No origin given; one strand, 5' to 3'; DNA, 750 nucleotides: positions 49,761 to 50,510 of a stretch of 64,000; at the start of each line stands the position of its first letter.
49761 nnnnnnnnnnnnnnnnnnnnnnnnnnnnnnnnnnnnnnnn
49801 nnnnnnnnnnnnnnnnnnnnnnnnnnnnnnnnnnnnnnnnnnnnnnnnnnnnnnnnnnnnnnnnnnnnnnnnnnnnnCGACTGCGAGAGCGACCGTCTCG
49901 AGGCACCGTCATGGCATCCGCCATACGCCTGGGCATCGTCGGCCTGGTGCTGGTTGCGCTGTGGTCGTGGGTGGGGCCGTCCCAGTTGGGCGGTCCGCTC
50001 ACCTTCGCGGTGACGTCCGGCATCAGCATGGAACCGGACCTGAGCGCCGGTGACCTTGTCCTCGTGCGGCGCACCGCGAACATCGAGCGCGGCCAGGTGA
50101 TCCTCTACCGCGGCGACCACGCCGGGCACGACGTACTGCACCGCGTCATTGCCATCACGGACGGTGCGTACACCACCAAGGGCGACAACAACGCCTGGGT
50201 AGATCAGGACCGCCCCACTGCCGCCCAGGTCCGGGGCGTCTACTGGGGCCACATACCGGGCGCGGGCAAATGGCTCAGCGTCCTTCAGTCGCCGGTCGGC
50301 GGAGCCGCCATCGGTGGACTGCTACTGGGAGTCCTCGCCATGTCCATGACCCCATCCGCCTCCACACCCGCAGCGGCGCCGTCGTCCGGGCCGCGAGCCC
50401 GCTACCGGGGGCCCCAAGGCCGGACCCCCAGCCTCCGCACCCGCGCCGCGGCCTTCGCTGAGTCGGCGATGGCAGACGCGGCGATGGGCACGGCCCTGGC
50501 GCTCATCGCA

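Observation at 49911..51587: Signal peptidase I with a ~400-aa multi-TM C-terminal extension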

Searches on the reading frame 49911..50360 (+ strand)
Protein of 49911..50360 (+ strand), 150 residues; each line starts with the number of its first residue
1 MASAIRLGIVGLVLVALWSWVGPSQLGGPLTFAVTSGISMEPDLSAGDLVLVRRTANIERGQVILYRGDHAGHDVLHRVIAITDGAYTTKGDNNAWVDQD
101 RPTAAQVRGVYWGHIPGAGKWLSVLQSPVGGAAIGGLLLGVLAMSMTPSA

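Call 93: search_solved_structures(query=window:49911-50360:+, max_evalue=0.01, show_alignments=2)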
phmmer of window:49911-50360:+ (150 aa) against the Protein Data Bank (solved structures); distinct sequences matched with E-value up to 0.01: 3.
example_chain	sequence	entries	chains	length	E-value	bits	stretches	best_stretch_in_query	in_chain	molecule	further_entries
7p2p_A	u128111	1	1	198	9.2e-05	25.6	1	12-99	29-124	Signal peptidase complex catalytic subunit SEC11A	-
9rjb_A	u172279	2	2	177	0.00016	24.8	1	12-99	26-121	Signal peptidase complex catalytic subunit SEC11A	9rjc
7p2q_A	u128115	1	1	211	0.00025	24.2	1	12-98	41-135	Signal peptidase complex catalytic subunit SEC11C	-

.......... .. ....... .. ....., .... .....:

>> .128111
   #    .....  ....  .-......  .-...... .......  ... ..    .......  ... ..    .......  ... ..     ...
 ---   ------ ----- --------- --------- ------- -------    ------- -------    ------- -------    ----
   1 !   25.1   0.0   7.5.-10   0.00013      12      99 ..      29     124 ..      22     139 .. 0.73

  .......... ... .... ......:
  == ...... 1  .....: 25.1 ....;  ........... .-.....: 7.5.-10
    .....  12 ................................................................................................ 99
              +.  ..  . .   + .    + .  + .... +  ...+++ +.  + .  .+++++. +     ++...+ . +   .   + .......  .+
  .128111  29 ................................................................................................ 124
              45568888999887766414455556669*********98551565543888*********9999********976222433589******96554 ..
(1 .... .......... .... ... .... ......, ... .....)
